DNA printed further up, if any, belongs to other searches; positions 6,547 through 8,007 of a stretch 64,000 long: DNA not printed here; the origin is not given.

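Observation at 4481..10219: Translationally coupled, all-secreted operon: TPR - TPR - heptaheme cytochrome c - Acidobacterial VWA protein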

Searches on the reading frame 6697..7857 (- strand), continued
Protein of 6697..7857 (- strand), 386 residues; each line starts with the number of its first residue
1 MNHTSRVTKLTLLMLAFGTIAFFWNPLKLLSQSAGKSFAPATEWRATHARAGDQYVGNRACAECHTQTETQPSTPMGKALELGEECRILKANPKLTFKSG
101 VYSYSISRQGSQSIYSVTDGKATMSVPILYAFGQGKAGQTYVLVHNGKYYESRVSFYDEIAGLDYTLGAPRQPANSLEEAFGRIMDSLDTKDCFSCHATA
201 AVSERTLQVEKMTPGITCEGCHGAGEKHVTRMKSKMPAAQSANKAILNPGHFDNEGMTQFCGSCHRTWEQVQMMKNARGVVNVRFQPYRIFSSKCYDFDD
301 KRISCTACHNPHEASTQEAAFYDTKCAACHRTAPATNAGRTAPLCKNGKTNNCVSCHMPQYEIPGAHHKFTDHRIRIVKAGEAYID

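Call 53: search_protein_families(library=pfam, proteins=[P0247, P0298, P0331, P0374, P0292, P0343, P0351, P0303], max_evalue=0.0001)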
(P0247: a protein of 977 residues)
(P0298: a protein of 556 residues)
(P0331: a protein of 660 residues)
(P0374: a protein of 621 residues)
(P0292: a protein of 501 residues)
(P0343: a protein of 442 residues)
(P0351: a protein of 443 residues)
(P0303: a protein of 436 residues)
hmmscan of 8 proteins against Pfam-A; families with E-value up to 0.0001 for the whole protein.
P0247 (977 aa): 30 families (the best 25 are shown)
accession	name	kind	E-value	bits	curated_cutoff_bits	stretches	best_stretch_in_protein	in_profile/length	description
PF13414.12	TPR_11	-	1.9e-67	223.1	26.8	5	328-369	1-42/42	TPR repeat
PF13432.12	TPR_16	-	5.1e-60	199.9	32.7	8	223-286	1-64/65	Tetratricopeptide repeat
PF07719.23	TPR_2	-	2.1e-57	186.9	27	3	564-597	1-34/34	Tetratricopeptide repeat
PF13181.12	TPR_8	-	7.5e-54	175.8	25.7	1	564-597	1-34/34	Tetratricopeptide repeat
PF13431.12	TPR_17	-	1.5e-52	171.9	24.4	2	552-584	1-33/34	Tetratricopeptide repeat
PF00515.34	TPR_1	-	3.6e-50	166.3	27.8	2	564-597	1-34/34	Tetratricopeptide repeat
PF14559.12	TPR_19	-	9.9e-47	157.6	25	5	543-602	4-63/68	Tetratricopeptide repeat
PF13428.12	TPR_14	-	1.3e-41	137.2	23.5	1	222-261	4-43/44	Tetratricopeptide repeat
PF13424.12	TPR_12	-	5.2e-28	97.5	30.1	1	498-558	5-73/77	Tetratricopeptide repeat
PF13174.12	TPR_6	-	1.2e-24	85.6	26.3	1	223-252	4-33/33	Tetratricopeptide repeat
PF24575.1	TPR_Slam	-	7.7e-24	84.6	35.2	0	221-274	49-102/104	Surface lipoprotein assembly modifier, N-terminal TPR repeats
PF13371.12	TPR_9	-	1.3e-23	83.2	35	0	539-606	4-71/73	Tetratricopeptide repeat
PF23914.1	TPR_CcmH_CycH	-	3.8e-22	79.2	42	0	92-182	62-155/158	Cytochrome c-type biogenesis protein H TPR domain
PF12895.13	ANAPC3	-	1.9e-18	67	27.2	1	195-278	2-81/82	Anaphase-promoting complex, cyclosome, subunit 3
PF14561.12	TPR_20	-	1.2e-16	61.2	25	0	340-378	7-45/90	Tetratricopeptide repeat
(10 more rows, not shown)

P0298 (556 aa): 5 families
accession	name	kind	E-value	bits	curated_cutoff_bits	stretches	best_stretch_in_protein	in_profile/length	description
PF14537.11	Cytochrom_c3_2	-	9.5e-08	32.8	25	0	458-528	4-65/79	Cytochrome c3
PF13435.11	Cytochrome_C554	-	5.4e-07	30.9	20.8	1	333-372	42-84/84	Cytochrome c554 and c-prime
PF09699.15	Paired_CXXCH_1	-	1.7e-06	28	20.6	0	462-491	8-39/41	Doubled CXXCH motif (Paired_CXXCH_1)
PF22113.1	Mtrc-MtrF_II-IV_dom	-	2.4e-06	27.7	30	0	367-470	84-166/176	Outer membrane cytochrome MtrC/MtrF-like, domains II/IV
PF14522.11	Cytochrome_C7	-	1.8e-05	24.9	24.8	0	457-527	10-66/67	Cytochrome c7 and related cytochrome c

P0331 (660 aa): 16 families
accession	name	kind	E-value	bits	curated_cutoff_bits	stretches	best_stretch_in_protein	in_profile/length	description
PF07719.23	TPR_2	-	3.2e-18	64.7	27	1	601-631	3-33/34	Tetratricopeptide repeat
PF14559.12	TPR_19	-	7.6e-15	55.4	25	1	576-635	2-61/68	Tetratricopeptide repeat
PF00515.34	TPR_1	-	3.1e-14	52.5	27.8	1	604-630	6-32/34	Tetratricopeptide repeat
PF13432.12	TPR_16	-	1.2e-13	51.7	32.7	1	570-632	2-64/65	Tetratricopeptide repeat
PF13428.12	TPR_14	-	1.4e-13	50.4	23.5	0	600-637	2-39/44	Tetratricopeptide repeat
PF13414.12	TPR_11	-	5.2e-13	48.9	26.8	1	332-372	1-41/42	TPR repeat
PF13181.12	TPR_8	-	5.2e-12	45.3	25.7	0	604-631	6-33/34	Tetratricopeptide repeat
PF13424.12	TPR_12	-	1.2e-10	41.9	30.1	0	599-628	3-32/77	Tetratricopeptide repeat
PF13371.12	TPR_9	-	3.1e-08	34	35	1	575-636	5-66/73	Tetratricopeptide repeat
PF13374.12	TPR_10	-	3.6e-08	33.6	27.5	0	564-591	1-28/42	Tetratricopeptide repeat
PF13435.11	Cytochrome_C554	-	1.5e-07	32.7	20.8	0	221-255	47-84/84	Cytochrome c554 and c-prime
PF13176.12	TPR_7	-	3.4e-07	30.3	27.9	0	401-429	4-34/36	Tetratricopeptide repeat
PF13431.12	TPR_17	-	1.8e-06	28.2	24.4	0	587-619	1-33/34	Tetratricopeptide repeat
PF14522.11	Cytochrome_C7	-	5.6e-06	26.5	24.8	0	223-298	14-66/67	Cytochrome c7 and related cytochrome c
PF13174.12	TPR_6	-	1.2e-05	26.1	26.3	0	604-630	5-31/33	Tetratricopeptide repeat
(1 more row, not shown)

P0374 (621 aa): 13 families
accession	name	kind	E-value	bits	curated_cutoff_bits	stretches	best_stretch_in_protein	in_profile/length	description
PF14559.12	TPR_19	-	8.9e-15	55.2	25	1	551-595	2-46/68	Tetratricopeptide repeat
PF07719.23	TPR_2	-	7.6e-13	47.9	27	0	540-573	1-34/34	Tetratricopeptide repeat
PF13432.12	TPR_16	-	2.9e-12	47.2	32.7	1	526-573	17-64/65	Tetratricopeptide repeat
PF13181.12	TPR_8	-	9.9e-12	44.5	25.7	0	541-573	2-34/34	Tetratricopeptide repeat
PF13435.11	Cytochrome_C554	-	4.2e-10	40.9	20.8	1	149-191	37-84/84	Cytochrome c554 and c-prime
PF13428.12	TPR_14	-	4.4e-10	39.7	23.5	0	474-512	4-42/44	Tetratricopeptide repeat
PF13414.12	TPR_11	-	7e-10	38.9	26.8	0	547-588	1-42/42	TPR repeat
PF13431.12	TPR_17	-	1.1e-09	38.2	24.4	0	563-594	2-33/34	Tetratricopeptide repeat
PF23914.1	TPR_CcmH_CycH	-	2.8e-08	34.2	42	0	529-609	39-119/158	Cytochrome c-type biogenesis protein H TPR domain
PF12895.13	ANAPC3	-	2.9e-08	34.3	27.2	0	396-463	16-82/82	Anaphase-promoting complex, cyclosome, subunit 3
PF00515.34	TPR_1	-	7.7e-08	32.3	27.8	0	577-595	4-22/34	Tetratricopeptide repeat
PF14537.11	Cytochrom_c3_2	-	1.7e-05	25.6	25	0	261-322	4-66/79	Cytochrome c3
PF14522.11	Cytochrome_C7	-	4.5e-05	23.6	24.8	0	262-320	12-66/67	Cytochrome c7 and related cytochrome c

P0292 (501 aa): 4 families
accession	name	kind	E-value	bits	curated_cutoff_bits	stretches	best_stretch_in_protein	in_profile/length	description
PF09699.15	Paired_CXXCH_1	-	8.2e-07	29.1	20.6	0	297-308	8-19/41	Doubled CXXCH motif (Paired_CXXCH_1)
PF13435.11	Cytochrome_C554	-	1.2e-05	26.6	20.8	0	186-220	47-84/84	Cytochrome c554 and c-prime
PF14522.11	Cytochrome_C7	-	1.2e-05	25.4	24.8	0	187-223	13-52/67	Cytochrome c7 and related cytochrome c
PF14537.11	Cytochrom_c3_2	-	3.8e-05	24.5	25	0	187-259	6-67/79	Cytochrome c3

P0343 (442 aa): 3 families
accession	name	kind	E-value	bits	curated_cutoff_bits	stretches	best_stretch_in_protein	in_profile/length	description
PF09699.15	Paired_CXXCH_1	-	5.2e-09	36.1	20.6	0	372-414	3-38/41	Doubled CXXCH motif (Paired_CXXCH_1)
PF14522.11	Cytochrome_C7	-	2.5e-07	30.9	24.8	0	359-412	12-66/67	Cytochrome c7 and related cytochrome c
PF13435.11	Cytochrome_C554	-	1.1e-05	26.7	20.8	0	249-283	48-84/84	Cytochrome c554 and c-prime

P0351 (443 aa): 1 family
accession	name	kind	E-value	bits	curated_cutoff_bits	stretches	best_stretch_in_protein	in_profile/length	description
PF13435.11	Cytochrome_C554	-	1.1e-09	39.5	20.8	1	209-245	45-84/84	Cytochrome c554 and c-prime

P0303 (436 aa): 5 families
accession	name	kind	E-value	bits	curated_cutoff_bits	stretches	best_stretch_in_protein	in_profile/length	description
PF14522.11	Cytochrome_C7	-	1.3e-09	38.1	24.8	0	360-411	12-52/67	Cytochrome c7 and related cytochrome c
PF22113.1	Mtrc-MtrF_II-IV_dom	-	4.1e-07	30.1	30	0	222-417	7-175/176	Outer membrane cytochrome MtrC/MtrF-like, domains II/IV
PF14537.11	Cytochrom_c3_2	-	8e-07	29.9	25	0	340-408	6-65/79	Cytochrome c3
PF13435.11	Cytochrome_C554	-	1.1e-06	29.9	20.8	1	220-254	47-84/84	Cytochrome c554 and c-prime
PF09699.15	Paired_CXXCH_1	-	6e-06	26.3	20.6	0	343-369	9-37/41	Doubled CXXCH motif (Paired_CXXCH_1)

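Call 58: find_encoding_contigs(protein=P0001, flank=10000, max_places=1)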
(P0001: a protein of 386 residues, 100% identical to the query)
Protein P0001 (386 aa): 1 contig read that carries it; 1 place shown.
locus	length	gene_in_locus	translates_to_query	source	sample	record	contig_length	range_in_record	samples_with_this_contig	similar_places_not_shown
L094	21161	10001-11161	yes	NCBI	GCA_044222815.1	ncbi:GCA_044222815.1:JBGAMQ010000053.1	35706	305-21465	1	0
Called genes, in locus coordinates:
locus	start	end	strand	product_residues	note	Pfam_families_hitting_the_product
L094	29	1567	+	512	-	PF22847:Glyco_hydro_43_rel (faint), PF00251:Glyco_hydro_32N, PF08244:Glyco_hydro_32C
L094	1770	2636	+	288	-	PF00528:BPD_transp_1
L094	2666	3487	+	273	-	PF00528:BPD_transp_1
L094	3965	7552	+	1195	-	PF13620:CarboxypepD_reg, PF13715:CarbopepD_reg_2 (weak), PF25183:OMP_b-brl_4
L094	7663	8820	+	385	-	PF13432:TPR_16, PF14559:TPR_19 (weak), PF00515:TPR_1 (weak), PF07719:TPR_2 (weak), PF13424:TPR_12 (weak), PF13414:TPR_11, PF14559:TPR_19 (weak), PF23914:TPR_CcmH_CycH, +21 more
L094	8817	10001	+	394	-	PF23914:TPR_CcmH_CycH (faint), PF00515:TPR_1 (faint), PF07719:TPR_2 (faint), PF13432:TPR_16 (weak), PF13432:TPR_16 (weak), PF14559:TPR_19 (weak), PF13428:TPR_14 (weak), PF13432:TPR_16 (weak), +9 more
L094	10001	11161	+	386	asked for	PF13435:Cytochrome_C554 (faint), PF14537:Cytochrom_c3_2 (faint), PF14522:Cytochrome_C7 (faint), PF09699:Paired_CXXCH_1 (faint)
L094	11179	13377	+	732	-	-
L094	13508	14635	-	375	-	-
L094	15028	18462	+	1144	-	PF13620:CarboxypepD_reg, PF13715:CarbopepD_reg_2 (weak), PF25183:OMP_b-brl_4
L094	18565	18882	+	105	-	-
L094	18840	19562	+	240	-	PF00515:TPR_1 (faint), PF25063:ARM_TT21_C, PF23914:TPR_CcmH_CycH (weak), PF13432:TPR_16, PF14559:TPR_19 (weak), PF13432:TPR_16 (weak), PF14559:TPR_19, PF13431:TPR_17 (weak), +12 more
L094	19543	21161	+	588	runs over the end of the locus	PF01839:FG-GAP (faint), PF13517:FG-GAP_3, PF07593:UnbV_ASPIC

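Call 63: search_protein_families(library=pfam, proteins=[L010:8297-9919:+], max_evalue=10)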
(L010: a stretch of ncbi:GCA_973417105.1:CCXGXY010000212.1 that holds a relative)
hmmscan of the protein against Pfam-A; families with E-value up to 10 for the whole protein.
L010:8297-9919:+ (540 aa): 3 families
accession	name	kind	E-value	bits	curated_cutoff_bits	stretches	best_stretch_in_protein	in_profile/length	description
PF11721.14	Malectin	-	6.8e-38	130.6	23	2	388-504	4-124/163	Malectin domain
PF12819.13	Malectin_like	-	0.018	14.7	24.5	1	279-376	235-328/331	Malectin-like domain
PF14347.11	DUF4399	-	0.28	12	28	1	275-301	47-73/91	Domain of unknown function (DUF4399)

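Call 64: predict_structure(alignment_id=A3)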
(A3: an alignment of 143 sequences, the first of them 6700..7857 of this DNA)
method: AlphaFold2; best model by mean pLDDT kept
length: 386 residues; sequences in the alignment: 143
mean_pLDDT: 84.4   pTM: 0.81
mean pLDDT of the five models: 84.4, 84.1, 83.1, 81.8, 79.8
residues with pLDDT >= 90: 181; 70-90: 140; 50-70: 55; < 50: 10
segments of 3 or more residues with pLDDT < 50: 29-34
pLDDT, mean of each block of 10 residues (from residue 1): 78 94 65 58 86 91 88 93 98 98 98 98 98 94 98 97 92 96 94 94 94 95 94 78 88 86 80 62 56 72 83 87 83 62 77 80 76 58 59
secondary structure, 60 per line:
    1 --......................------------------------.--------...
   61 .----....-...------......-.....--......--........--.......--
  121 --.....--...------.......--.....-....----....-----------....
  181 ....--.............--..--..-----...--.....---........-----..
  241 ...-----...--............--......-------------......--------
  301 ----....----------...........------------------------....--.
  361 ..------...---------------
elements in order: H3-24 H58-61 H66-69 E80-82 H87-91 E94-99 E102-109 E112-118 E123-127 E130-132 E139-145 E148-152 E154-157 E162-165 H177-181 E182-184 H187-197 E213-215 H218-222 H226-233 H239-243 H254-265 H268-273 H287-292 H305-308 H319-329 H354-357 E360-362 E369-371

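Call 67: fold_search(model_id=the predicted structure, library=pdb)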
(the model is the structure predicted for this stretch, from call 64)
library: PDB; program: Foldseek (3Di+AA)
matches with E <= 10: 629; with E <= 0.001: 0
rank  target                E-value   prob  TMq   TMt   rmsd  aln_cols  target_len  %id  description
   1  4rkm_B                6.9e-02  0.57  0.23  0.15  10.3       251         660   15  Wolinella succinogenes octaheme sulfite reductase MccA, form I (released 2015-02-04)
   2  4rkn_C                2.0e-01  0.44  0.24  0.16   9.4       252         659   15  Wolinella succinogenes octaheme sulfite reductase MccA, form II (released 2015-02-04)
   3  4rkm_A                3.0e-01  0.23  0.22  0.14  16.0       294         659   14  Wolinella succinogenes octaheme sulfite reductase MccA, form I (released 2015-02-04)
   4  8vam_G                4.7e-01  0.11  0.08  0.12  13.6       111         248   10  Structure of the E. coli clamp loader bound to the beta clamp in a Semi-Open conformation (released 2024-03-27)
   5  4rkm_G                6.2e-01  0.23  0.23  0.15  10.5       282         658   11  Wolinella succinogenes octaheme sulfite reductase MccA, form I (released 2015-02-04)
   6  3t0p_A                8.2e-01  0.09  0.09  0.09  12.2       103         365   11  Crystal structure of a Putative DNA polymerase III beta subunit (EUBREC_0002; ERE_29750) from Eubacterium rectale ATCC (released 2011-08-10)
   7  3t0p_B                8.7e-01  0.08  0.09  0.09  10.5       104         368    9  Crystal structure of a Putative DNA polymerase III beta subunit (EUBREC_0002; ERE_29750) from Eubacterium rectale ATCC (released 2011-08-10)
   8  8d56_A                8.7e-01  0.06  0.09  0.04  14.0       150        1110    9  One RBD-up state of SARS-CoV-2 BA.2 variant spike protein (released 2023-06-07)
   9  2ntk_A                9.7e-01  0.06  0.09  0.14  14.4       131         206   11  Crystal structure of PurO/IMP from Methanothermobacter thermoautotrophicus (released 2007-04-24)
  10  3lh0_A                1.1e+00  0.06  0.07  0.19  13.0       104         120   13  Crystal structure of the 53BP1 tandem tudor domain in complex with p53K372me2 (released 2010-03-23)
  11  6ap4_H                1.1e+00  0.03  0.07  0.08  12.9       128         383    9  Crystal structure of the DNA polymerase III subunit beta from Acinetobacter baumannii (released 2017-12-20)
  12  1kuu                  1.2e+00  0.07  0.09  0.15  14.6       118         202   14  CRYSTAL STRUCTURE OF METHANOBACTERIUM THERMOAUTOTROPHICUM CONSERVED PROTEIN MTH1020 REVEALS AN NTN-HYDROLASE FOLD (released 2002-05-29)
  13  2ntm_D                1.2e+00  0.06  0.09  0.14  14.5       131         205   11  Crystal structure of PurO from Methanothermobacter thermoautotrophicus (released 2007-04-24)
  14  4yz3_A                1.3e+00  0.14  0.10  0.07   7.5        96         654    8  Crystal Structure of Streptococcus pneumoniae NanC, in complex with Oseltamivir. (released 2016-04-20)
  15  6zuk_D                1.3e+00  0.13  0.09  0.33  10.6        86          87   13  Crystal structure of dimethylated RSL-N23H/G68H (RSL-B6) in complex with cucurbit[7]uril and zinc (released 2020-11-25)
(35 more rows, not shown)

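Call 70: list_cluster_members(proteins=[P0247, P0331, P0374, P0328, P0332, P0341, P0347, P0354, P0364, P0389])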
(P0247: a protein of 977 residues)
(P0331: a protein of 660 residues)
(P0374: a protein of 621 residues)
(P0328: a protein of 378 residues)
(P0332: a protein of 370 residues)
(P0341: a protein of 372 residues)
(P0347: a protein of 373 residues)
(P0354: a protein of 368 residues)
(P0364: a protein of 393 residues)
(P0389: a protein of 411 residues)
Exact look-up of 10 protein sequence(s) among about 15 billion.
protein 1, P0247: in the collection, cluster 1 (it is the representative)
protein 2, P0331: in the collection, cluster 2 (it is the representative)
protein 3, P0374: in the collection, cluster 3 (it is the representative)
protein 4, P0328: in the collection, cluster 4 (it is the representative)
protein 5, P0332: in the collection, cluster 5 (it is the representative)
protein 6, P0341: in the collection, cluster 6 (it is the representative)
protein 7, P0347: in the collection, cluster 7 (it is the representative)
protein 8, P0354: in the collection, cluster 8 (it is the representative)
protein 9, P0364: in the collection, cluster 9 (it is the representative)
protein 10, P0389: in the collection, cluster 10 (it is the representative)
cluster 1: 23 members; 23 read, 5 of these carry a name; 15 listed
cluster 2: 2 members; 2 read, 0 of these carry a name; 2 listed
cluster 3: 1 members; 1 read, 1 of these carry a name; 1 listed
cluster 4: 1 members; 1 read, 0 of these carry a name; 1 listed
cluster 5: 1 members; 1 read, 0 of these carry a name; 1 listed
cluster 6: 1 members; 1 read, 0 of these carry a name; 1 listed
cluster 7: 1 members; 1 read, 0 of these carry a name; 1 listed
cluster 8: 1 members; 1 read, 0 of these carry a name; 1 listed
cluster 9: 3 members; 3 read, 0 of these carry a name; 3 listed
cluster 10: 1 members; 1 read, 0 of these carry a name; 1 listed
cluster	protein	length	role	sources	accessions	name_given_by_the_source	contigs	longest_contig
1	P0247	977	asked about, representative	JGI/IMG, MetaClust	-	\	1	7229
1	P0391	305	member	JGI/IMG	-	hypothetical protein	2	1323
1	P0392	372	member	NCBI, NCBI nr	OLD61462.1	MAG: hypothetical protein AUI53_05680 [Acidobacteria bacterium 13_1_40CM_2_60_7]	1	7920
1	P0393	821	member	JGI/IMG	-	tetratricopeptide (TPR) repeat protein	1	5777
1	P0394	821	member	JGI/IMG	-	tetratricopeptide (TPR) repeat protein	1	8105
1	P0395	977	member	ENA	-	-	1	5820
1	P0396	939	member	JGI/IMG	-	-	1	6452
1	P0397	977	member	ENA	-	-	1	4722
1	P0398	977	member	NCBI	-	-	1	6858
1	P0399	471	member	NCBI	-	-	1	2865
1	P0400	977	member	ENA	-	-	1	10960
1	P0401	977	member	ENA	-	-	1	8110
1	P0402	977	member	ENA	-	-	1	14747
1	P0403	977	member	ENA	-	-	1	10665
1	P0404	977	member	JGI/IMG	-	-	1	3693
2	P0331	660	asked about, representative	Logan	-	-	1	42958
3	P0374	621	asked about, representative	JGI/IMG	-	tetratricopeptide (TPR) repeat protein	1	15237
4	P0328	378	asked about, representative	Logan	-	-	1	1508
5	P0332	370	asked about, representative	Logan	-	-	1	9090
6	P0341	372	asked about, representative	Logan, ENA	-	-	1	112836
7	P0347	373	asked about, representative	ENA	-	-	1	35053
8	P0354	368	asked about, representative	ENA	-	-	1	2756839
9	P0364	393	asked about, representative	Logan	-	-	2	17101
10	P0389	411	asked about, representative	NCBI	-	-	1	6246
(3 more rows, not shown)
